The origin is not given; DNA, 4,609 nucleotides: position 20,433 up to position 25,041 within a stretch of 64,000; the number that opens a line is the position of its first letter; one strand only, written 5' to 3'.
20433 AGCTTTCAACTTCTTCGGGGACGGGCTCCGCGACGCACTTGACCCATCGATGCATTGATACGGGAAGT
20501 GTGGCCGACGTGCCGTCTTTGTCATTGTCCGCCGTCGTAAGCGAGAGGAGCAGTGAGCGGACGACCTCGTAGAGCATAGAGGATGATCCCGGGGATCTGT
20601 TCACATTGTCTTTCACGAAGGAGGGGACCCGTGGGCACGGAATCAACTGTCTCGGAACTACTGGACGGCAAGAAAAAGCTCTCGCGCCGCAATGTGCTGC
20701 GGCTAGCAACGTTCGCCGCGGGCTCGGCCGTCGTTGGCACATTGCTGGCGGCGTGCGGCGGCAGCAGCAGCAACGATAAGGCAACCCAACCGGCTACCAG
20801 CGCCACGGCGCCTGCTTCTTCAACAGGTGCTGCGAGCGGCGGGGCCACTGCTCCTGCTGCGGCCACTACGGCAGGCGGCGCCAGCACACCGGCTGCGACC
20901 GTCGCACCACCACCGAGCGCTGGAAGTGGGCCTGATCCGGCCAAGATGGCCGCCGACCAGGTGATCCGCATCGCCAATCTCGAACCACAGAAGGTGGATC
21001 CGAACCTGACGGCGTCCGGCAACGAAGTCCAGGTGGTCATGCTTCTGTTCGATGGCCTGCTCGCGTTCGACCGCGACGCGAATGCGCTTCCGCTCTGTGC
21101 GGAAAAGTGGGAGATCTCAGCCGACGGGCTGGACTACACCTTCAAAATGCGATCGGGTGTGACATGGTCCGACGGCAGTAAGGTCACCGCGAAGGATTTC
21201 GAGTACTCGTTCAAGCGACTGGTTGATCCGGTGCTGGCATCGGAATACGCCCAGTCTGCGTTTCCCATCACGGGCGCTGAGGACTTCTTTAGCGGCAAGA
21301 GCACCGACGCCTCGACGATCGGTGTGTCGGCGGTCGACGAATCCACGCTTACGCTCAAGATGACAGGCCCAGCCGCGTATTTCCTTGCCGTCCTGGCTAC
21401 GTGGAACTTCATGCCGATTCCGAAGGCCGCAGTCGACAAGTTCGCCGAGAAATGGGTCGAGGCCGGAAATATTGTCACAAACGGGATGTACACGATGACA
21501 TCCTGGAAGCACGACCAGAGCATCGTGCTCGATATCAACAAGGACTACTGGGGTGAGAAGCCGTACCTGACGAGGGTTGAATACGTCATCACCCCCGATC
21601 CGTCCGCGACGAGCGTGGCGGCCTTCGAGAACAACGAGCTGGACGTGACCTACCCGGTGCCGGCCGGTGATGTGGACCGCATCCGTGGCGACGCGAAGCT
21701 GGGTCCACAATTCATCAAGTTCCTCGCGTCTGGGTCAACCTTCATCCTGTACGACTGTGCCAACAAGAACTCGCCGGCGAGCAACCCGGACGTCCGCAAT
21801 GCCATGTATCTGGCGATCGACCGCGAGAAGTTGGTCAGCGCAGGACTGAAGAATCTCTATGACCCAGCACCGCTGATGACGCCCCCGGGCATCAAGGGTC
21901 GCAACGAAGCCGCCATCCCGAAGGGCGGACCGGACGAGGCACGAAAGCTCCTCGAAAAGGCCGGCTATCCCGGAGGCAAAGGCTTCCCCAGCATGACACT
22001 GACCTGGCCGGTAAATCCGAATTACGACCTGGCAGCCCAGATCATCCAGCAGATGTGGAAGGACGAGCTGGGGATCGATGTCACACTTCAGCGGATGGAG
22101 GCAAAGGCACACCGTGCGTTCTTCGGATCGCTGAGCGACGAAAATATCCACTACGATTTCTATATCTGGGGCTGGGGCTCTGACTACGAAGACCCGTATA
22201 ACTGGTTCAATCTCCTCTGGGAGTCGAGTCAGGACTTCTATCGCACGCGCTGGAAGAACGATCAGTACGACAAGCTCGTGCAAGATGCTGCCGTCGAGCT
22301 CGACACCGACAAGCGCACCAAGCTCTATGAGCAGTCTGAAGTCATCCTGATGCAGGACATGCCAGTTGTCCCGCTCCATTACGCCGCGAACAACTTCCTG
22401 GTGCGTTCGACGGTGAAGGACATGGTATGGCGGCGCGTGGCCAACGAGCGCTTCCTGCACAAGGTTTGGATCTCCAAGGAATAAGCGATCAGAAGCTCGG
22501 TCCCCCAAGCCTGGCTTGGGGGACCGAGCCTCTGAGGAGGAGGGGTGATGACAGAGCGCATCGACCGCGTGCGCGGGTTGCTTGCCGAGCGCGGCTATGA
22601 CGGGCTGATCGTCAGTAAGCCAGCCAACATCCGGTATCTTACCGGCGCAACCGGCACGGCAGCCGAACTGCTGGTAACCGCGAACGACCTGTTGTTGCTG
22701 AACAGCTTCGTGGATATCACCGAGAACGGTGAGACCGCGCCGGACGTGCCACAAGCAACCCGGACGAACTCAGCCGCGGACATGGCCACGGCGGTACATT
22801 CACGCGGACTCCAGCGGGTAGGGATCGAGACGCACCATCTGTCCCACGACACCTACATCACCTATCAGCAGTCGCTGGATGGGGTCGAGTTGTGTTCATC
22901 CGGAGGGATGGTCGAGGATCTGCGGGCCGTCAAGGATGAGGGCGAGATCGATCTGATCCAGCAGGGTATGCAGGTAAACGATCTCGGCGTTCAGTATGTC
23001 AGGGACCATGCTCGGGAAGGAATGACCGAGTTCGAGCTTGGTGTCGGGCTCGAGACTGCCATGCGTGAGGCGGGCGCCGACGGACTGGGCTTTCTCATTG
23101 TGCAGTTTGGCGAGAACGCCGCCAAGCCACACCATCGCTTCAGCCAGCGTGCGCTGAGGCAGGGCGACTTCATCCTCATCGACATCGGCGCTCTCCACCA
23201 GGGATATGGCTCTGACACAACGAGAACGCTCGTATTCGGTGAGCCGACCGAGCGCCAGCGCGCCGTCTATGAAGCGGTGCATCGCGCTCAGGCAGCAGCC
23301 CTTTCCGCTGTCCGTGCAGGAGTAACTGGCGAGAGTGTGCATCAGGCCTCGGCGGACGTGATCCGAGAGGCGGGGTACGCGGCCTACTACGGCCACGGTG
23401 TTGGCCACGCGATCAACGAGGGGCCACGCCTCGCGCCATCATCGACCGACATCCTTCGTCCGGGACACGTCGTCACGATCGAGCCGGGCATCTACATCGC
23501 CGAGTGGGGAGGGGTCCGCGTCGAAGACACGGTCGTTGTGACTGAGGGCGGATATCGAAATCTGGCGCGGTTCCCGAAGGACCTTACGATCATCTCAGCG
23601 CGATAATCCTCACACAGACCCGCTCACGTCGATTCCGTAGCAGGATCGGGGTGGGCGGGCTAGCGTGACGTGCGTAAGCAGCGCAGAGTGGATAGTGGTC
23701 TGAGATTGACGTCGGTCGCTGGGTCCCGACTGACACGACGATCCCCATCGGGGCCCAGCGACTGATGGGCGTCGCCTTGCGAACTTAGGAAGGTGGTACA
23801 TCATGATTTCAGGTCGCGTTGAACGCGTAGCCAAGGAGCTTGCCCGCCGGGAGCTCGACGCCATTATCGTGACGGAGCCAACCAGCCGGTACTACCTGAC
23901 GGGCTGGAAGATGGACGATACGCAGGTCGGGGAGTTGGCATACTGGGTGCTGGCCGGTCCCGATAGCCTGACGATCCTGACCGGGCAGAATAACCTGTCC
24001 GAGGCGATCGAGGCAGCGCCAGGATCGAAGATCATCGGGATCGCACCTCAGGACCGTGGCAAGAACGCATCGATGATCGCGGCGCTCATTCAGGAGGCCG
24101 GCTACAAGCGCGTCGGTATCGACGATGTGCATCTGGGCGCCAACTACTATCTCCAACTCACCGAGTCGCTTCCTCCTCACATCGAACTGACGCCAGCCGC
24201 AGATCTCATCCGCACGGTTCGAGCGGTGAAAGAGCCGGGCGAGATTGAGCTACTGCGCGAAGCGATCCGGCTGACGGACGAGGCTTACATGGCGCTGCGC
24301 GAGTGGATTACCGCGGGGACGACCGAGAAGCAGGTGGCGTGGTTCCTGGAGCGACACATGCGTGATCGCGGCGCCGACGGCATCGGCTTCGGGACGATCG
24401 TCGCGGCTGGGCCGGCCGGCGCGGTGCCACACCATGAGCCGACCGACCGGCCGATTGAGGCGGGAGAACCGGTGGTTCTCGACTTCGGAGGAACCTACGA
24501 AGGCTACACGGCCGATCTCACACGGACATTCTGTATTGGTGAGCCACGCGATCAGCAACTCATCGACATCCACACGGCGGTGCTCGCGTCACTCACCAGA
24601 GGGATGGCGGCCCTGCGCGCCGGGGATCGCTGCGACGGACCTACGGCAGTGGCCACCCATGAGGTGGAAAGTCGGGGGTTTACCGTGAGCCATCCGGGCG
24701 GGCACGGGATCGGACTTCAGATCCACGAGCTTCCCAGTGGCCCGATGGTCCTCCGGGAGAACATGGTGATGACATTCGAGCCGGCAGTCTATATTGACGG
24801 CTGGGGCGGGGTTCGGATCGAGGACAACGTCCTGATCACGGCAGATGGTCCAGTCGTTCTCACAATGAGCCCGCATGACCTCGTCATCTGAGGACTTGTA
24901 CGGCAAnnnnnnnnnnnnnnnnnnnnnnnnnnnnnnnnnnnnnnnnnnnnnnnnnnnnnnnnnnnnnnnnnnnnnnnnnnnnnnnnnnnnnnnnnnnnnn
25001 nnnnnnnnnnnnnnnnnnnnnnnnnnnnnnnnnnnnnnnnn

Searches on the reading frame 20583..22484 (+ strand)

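Call 28: search_protein_families(library=pfam, proteins=[window:20583-22484:+])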
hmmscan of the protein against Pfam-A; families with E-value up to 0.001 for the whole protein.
window:20583-22484:+ (633 aa): 1 family
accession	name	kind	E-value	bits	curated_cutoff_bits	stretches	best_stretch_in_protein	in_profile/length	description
PF00496.27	SBP_bac_5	-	1.2e-85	288.3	32.4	1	170-550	4-365/368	Bacterial extracellular solute-binding proteins, family 5 Middle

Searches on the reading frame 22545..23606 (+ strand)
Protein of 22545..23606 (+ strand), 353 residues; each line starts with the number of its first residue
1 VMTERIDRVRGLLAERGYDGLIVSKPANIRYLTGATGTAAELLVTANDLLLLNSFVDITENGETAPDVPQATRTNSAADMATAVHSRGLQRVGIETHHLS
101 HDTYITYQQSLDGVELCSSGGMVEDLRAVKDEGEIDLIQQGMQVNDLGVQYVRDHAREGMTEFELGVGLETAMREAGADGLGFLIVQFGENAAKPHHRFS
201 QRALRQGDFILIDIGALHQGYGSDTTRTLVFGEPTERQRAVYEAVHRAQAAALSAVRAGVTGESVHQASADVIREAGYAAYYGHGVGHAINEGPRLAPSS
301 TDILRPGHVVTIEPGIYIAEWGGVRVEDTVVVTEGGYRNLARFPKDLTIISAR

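Call 28: search_protein_families(library=pfam, proteins=[window:22545-23606:+])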
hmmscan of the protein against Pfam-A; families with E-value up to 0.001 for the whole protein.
window:22545-23606:+ (353 aa): 2 families
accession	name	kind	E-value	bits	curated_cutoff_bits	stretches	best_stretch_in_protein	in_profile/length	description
PF00557.29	Peptidase_M24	-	1.6e-59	201.7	23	1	137-334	2-208/208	Metallopeptidase family M24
PF01321.24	Creatinase_N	-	1.6e-21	77.6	22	1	5-129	1-128/128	Creatinase/Prolidase N-terminal domain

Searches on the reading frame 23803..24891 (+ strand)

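Call 28: search_protein_families(library=pfam, proteins=[window:23803-24891:+])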
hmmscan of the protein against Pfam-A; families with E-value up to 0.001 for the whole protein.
window:23803-24891:+ (362 aa): 2 families
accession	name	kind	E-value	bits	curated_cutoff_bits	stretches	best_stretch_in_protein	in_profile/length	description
PF00557.29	Peptidase_M24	-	4.7e-58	196.8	23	1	149-347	1-208/208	Metallopeptidase family M24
PF01321.24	Creatinase_N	-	1e-16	62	22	1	5-142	1-128/128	Creatinase/Prolidase N-terminal domain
